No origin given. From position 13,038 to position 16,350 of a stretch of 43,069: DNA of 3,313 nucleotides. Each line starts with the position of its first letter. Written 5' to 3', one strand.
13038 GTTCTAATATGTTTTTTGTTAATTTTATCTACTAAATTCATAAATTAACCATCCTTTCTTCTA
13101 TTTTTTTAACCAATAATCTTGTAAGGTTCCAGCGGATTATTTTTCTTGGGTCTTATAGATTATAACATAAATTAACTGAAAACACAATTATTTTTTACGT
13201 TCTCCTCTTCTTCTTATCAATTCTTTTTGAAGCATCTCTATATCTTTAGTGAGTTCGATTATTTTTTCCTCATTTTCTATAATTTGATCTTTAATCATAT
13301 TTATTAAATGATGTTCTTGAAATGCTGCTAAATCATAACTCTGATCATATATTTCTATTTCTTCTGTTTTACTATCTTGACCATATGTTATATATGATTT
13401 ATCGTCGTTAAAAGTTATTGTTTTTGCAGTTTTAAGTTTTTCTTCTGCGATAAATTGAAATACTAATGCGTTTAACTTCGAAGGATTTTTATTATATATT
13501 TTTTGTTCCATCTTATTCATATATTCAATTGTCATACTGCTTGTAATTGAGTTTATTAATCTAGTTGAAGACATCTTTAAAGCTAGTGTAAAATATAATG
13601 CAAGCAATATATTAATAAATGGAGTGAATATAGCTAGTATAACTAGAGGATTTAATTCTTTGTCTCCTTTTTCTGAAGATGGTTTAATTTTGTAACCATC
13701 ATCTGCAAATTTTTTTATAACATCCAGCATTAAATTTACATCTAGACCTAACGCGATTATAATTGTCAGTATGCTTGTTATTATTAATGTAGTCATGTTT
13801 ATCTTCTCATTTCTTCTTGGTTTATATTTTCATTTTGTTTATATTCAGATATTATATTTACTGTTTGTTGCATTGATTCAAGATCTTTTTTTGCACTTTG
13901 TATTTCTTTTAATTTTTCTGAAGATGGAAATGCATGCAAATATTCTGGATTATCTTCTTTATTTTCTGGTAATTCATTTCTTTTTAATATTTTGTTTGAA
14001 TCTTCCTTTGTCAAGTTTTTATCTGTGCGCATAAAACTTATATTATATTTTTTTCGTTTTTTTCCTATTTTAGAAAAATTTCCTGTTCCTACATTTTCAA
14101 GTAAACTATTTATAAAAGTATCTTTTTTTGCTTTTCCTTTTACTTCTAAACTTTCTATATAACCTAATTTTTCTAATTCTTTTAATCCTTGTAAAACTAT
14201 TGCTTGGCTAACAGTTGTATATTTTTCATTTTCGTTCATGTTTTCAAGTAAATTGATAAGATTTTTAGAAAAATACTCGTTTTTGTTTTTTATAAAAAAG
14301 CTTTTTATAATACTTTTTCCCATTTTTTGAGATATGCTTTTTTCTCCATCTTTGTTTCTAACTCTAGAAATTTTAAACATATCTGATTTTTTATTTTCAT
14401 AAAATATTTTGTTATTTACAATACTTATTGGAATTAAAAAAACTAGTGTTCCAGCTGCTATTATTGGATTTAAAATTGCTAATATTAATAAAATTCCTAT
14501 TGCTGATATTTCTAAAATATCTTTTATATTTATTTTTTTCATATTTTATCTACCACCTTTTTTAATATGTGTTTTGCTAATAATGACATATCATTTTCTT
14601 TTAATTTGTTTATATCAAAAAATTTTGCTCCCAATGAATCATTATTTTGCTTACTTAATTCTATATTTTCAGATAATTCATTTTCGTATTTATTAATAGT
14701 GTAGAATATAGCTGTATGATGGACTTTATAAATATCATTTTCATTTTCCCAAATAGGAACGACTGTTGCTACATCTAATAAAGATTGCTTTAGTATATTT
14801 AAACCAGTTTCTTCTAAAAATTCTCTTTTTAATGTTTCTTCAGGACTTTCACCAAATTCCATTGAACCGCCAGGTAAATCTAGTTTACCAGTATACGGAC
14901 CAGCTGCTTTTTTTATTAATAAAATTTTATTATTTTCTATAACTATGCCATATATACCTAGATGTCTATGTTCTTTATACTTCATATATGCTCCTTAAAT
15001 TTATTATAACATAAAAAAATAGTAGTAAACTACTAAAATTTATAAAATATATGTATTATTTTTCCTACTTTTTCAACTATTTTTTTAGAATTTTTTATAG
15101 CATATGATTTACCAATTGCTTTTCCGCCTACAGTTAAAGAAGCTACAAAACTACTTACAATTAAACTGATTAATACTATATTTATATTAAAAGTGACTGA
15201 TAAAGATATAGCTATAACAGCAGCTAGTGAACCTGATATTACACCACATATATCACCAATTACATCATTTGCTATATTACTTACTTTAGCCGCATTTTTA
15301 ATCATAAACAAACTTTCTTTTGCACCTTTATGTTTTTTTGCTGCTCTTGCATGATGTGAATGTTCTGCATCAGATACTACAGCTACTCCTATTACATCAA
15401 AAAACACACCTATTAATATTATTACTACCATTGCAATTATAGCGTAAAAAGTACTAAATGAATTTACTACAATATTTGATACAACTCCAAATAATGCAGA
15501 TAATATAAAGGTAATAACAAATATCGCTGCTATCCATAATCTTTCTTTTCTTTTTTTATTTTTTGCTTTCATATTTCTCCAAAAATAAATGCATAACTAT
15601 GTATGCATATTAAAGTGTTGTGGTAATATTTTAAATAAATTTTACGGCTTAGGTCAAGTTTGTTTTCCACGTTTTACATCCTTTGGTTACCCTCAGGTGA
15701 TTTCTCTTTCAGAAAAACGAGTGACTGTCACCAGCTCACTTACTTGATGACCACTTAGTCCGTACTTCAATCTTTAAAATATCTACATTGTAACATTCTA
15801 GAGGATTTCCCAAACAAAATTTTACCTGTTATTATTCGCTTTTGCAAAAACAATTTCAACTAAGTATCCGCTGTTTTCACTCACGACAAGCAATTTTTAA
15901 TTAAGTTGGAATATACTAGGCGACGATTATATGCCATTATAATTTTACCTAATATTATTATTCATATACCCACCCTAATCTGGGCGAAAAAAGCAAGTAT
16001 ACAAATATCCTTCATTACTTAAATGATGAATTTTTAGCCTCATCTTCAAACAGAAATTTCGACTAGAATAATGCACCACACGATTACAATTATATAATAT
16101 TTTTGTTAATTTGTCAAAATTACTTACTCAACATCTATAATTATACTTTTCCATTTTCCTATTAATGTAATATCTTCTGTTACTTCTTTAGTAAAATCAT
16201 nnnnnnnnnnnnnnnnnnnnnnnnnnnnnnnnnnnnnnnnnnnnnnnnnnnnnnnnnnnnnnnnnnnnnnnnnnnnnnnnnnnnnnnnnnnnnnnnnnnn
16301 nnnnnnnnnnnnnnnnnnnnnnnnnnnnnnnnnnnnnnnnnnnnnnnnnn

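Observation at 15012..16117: Self-contained module: ~0.5-kb structured-RNA candidate plus a 4-TM DxxxD membrane protein (OLE/OapA-like, but short and in an unusual locus)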

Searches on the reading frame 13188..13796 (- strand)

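Call 4: search_protein_families(library=pfam, proteins=[window:13188-13796:-], max_evalue=0.01)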
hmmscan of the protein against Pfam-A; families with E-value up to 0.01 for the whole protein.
window:13188-13796:- (202 aa): 0 families

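Call 5: search_protein_families(library=ncbifam, proteins=[window:13188-13796:-], max_evalue=0.01)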
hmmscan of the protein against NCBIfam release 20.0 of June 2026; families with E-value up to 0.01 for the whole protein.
window:13188-13796:- (202 aa): 1 family
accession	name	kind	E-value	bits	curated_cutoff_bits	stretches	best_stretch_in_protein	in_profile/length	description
TIGR01627.1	A_thal_3515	domain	0.0025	17.6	149.85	1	82-170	17-107/225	TIGR01627 domain-containing protein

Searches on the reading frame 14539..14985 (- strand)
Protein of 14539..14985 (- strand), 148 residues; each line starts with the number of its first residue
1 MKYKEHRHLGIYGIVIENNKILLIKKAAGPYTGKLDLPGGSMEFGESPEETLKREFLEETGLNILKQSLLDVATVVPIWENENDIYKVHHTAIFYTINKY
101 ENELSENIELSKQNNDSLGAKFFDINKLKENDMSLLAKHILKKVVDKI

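Call 4: search_protein_families(library=pfam, proteins=[window:14539-14985:-], max_evalue=0.01)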
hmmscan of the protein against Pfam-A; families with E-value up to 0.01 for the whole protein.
window:14539-14985:- (148 aa): 2 families
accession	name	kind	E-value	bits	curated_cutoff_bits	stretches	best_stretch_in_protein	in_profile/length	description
PF00293.34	NUDIX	-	7e-17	62.1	21.1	1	10-140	5-130/134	NUDIX domain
PF22327.2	Nudt16-like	-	0.0016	18.8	27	1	32-118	32-113/161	U8 snoRNA-decapping enzyme-like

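Call 5: search_protein_families(library=ncbifam, proteins=[window:14539-14985:-], max_evalue=0.01)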
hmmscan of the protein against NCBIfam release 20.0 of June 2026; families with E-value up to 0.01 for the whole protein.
window:14539-14985:- (148 aa): 22 families
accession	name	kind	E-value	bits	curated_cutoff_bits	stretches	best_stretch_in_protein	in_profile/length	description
NF008044.0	PRK10776.1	equivalog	1.7e-10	40.9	148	1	13-103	9-93/130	8-oxo-dGTP diphosphatase MutT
TIGR00586.1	mutt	equivalog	1.9e-10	40.8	97.9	1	13-71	11-70/129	8-oxo-dGTP diphosphatase MutT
NF006530.0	PRK08999.1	equivalog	3.6e-07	29.5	245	1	14-68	12-68/315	Nudix family hydrolase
NF003785.0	PRK05379.1-1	equivalog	1.9e-06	27.3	418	1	11-69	206-264/347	bifunctional nicotinamide-nucleotide adenylyltransferase/Nudix hydroxylase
NF041652.1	Nud_hyd_Dein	equivalog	1.5e-05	25.3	200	1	13-70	17-80/152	Nudix hydrolase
NF008736.0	PRK11762.1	equivalog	2.2e-05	24.1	169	1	15-79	55-120/186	ADP compounds hydrolase NudE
NF012016.0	PRK15472.1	equivalog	2.3e-05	24.1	95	1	15-110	10-105/141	nucleoside triphosphatase NudI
TIGR02705.1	nudix_YtkD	equivalog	2.5e-05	23.9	154.4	1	35-66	47-78/156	RNA deprotection pyrophosphohydrolase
NF003791.0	PRK05379.2-3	equivalog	8.1e-05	22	409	1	13-69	207-263/340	bifunctional nicotinamide-nucleotide adenylyltransferase/Nudix hydroxylase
NF007834.0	PRK10546.1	equivalog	0.00034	20.4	156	1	14-65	10-62/135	pyrimidine (deoxy)nucleoside triphosphate diphosphatase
NF003786.0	PRK05379.1-2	equivalog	0.00044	19.6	397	1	13-68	223-278/354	bifunctional nicotinamide-nucleotide adenylyltransferase/Nudix hydroxylase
NF003787.0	PRK05379.1-4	equivalog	0.00049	19.2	449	1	12-66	212-266/346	bifunctional nicotinamide-nucleotide adenylyltransferase/Nudix hydroxylase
NF006961.0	PRK09438.1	equivalog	0.0011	18.4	103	1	38-73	37-74/151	dihydroneopterin triphosphate diphosphatase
NF050029.2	TransRepNtr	equivalog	0.0012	18.4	400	1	10-146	27-154/245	ADPR responsive transcriptional repressor NtrR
NF001936.0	PRK00714.1-3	equivalog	0.0018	18.1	118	1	32-146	34-147/155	RNA pyrophosphohydrolase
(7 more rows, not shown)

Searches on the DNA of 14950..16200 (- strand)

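Call 20: search_rna_families(sources=[L001, L002, L003, L004, L005, L006, L007, L008, L009, L010, L011], threshold=gathering)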
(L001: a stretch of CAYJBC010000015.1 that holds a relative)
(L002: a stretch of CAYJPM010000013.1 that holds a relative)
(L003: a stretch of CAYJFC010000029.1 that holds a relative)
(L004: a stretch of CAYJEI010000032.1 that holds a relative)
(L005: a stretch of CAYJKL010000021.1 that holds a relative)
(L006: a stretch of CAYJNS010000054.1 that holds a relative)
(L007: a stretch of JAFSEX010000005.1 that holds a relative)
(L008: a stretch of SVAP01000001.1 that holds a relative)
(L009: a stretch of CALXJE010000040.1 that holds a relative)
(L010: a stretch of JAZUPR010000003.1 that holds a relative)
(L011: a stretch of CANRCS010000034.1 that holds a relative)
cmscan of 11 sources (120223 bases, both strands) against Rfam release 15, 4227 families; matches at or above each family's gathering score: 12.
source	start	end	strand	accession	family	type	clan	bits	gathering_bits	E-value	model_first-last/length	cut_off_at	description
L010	5447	6117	+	RF01071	OLE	Gene;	-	476.8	50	1.5e-136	1-616/616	no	Ornate Large Extremophilic RNA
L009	6389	6984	+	RF01071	OLE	Gene;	-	339.7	50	7.3e-96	1-616/616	no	Ornate Large Extremophilic RNA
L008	6396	6979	+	RF01071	OLE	Gene;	-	331.3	50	2.3e-93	1-616/616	no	Ornate Large Extremophilic RNA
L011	536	1120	+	RF01071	OLE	Gene;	-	327.5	50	3e-92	1-616/616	no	Ornate Large Extremophilic RNA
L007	6354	6938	+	RF01071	OLE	Gene;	-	309.1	50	8.6e-87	1-616/616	no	Ornate Large Extremophilic RNA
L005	6069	6565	+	RF01071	OLE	Gene;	-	238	50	1.1e-65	1-616/616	no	Ornate Large Extremophilic RNA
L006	5154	5651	+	RF01071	OLE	Gene;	-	236.3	50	3.5e-65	1-616/616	no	Ornate Large Extremophilic RNA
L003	4579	5076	+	RF01071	OLE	Gene;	-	235.2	50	7.2e-65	1-616/616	no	Ornate Large Extremophilic RNA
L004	4773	5264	+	RF01071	OLE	Gene;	-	232.9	50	3.5e-64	1-616/616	no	Ornate Large Extremophilic RNA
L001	6442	6934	+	RF01071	OLE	Gene;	-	230.5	50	1.8e-63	1-616/616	no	Ornate Large Extremophilic RNA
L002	6465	6960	+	RF01071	OLE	Gene;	-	222.8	50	3.5e-61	1-616/616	no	Ornate Large Extremophilic RNA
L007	4060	4212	-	RF00234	glmS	Cis-reg; riboswitch;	-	75.5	37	2.9e-15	1-167/167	no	glmS glucosamine-6-phosphate activated ribozyme aptamer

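Call 63: search_rna_families(sources=[L012, L013, L014, L015, L016, L017, L018, L019], threshold=gathering)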
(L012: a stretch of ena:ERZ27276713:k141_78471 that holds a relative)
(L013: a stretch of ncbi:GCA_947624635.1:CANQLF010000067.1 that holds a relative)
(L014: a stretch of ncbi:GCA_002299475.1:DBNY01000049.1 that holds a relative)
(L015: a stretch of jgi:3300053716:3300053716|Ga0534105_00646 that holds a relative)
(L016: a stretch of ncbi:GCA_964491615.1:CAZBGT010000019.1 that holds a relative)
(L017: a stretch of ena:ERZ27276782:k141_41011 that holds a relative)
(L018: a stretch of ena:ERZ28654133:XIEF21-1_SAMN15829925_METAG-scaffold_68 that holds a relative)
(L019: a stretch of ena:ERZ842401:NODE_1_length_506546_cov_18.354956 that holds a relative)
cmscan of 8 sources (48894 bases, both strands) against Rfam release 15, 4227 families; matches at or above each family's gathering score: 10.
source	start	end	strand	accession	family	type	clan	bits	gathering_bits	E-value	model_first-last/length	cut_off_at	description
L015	2437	2982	+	RF01071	OLE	Gene;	-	295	50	5.5e-83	1-616/616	no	Ornate Large Extremophilic RNA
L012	1499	2062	+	RF01071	OLE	Gene;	-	276.9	50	1.3e-77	1-616/616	no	Ornate Large Extremophilic RNA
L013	1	519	+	RF01071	OLE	Gene;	-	274.6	50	6.2e-77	68-616/616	5'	Ornate Large Extremophilic RNA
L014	2446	2986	+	RF01071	OLE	Gene;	-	262.3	50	2.8e-73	1-616/616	no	Ornate Large Extremophilic RNA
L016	2474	2964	+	RF01071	OLE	Gene;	-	261.9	50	3.6e-73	1-616/616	no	Ornate Large Extremophilic RNA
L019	2492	2977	+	RF01071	OLE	Gene;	-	223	50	1.3e-61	1-616/616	no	Ornate Large Extremophilic RNA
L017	2511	2990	+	RF01071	OLE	Gene;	-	206.6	50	9.2e-57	1-616/616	no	Ornate Large Extremophilic RNA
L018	2503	2985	+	RF01071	OLE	Gene;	-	204.6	50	3.7e-56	1-616/616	no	Ornate Large Extremophilic RNA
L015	6438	6510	+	RF00005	tRNA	Gene; tRNA;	CL00001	61.3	29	6e-11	1-71/71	no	tRNA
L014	5366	5438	+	RF00005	tRNA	Gene; tRNA;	CL00001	61.2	29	6.4e-11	1-71/71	no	tRNA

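Call 69: search_rna_families(source=window, start=14950, end=16200, threshold=evalue, max_evalue=1)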
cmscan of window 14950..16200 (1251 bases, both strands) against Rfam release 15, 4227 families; matches with E-value up to 1: 1.
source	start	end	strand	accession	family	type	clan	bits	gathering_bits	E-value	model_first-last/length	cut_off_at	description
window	15604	16095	-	RF01071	OLE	Gene;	-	242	50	7.3e-69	1-616/616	no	Ornate Large Extremophilic RNA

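Call 70: search_rna_families(source=L010, start=5400, end=6150, threshold=gathering, show_alignments=1)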
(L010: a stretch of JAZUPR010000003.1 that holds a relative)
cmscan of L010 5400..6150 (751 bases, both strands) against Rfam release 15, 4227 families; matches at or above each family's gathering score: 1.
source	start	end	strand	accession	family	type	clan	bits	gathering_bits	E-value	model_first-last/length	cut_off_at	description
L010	5447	6117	+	RF01071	OLE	Gene;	-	476.8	50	9.2e-139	1-616/616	no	Ornate Large Extremophilic RNA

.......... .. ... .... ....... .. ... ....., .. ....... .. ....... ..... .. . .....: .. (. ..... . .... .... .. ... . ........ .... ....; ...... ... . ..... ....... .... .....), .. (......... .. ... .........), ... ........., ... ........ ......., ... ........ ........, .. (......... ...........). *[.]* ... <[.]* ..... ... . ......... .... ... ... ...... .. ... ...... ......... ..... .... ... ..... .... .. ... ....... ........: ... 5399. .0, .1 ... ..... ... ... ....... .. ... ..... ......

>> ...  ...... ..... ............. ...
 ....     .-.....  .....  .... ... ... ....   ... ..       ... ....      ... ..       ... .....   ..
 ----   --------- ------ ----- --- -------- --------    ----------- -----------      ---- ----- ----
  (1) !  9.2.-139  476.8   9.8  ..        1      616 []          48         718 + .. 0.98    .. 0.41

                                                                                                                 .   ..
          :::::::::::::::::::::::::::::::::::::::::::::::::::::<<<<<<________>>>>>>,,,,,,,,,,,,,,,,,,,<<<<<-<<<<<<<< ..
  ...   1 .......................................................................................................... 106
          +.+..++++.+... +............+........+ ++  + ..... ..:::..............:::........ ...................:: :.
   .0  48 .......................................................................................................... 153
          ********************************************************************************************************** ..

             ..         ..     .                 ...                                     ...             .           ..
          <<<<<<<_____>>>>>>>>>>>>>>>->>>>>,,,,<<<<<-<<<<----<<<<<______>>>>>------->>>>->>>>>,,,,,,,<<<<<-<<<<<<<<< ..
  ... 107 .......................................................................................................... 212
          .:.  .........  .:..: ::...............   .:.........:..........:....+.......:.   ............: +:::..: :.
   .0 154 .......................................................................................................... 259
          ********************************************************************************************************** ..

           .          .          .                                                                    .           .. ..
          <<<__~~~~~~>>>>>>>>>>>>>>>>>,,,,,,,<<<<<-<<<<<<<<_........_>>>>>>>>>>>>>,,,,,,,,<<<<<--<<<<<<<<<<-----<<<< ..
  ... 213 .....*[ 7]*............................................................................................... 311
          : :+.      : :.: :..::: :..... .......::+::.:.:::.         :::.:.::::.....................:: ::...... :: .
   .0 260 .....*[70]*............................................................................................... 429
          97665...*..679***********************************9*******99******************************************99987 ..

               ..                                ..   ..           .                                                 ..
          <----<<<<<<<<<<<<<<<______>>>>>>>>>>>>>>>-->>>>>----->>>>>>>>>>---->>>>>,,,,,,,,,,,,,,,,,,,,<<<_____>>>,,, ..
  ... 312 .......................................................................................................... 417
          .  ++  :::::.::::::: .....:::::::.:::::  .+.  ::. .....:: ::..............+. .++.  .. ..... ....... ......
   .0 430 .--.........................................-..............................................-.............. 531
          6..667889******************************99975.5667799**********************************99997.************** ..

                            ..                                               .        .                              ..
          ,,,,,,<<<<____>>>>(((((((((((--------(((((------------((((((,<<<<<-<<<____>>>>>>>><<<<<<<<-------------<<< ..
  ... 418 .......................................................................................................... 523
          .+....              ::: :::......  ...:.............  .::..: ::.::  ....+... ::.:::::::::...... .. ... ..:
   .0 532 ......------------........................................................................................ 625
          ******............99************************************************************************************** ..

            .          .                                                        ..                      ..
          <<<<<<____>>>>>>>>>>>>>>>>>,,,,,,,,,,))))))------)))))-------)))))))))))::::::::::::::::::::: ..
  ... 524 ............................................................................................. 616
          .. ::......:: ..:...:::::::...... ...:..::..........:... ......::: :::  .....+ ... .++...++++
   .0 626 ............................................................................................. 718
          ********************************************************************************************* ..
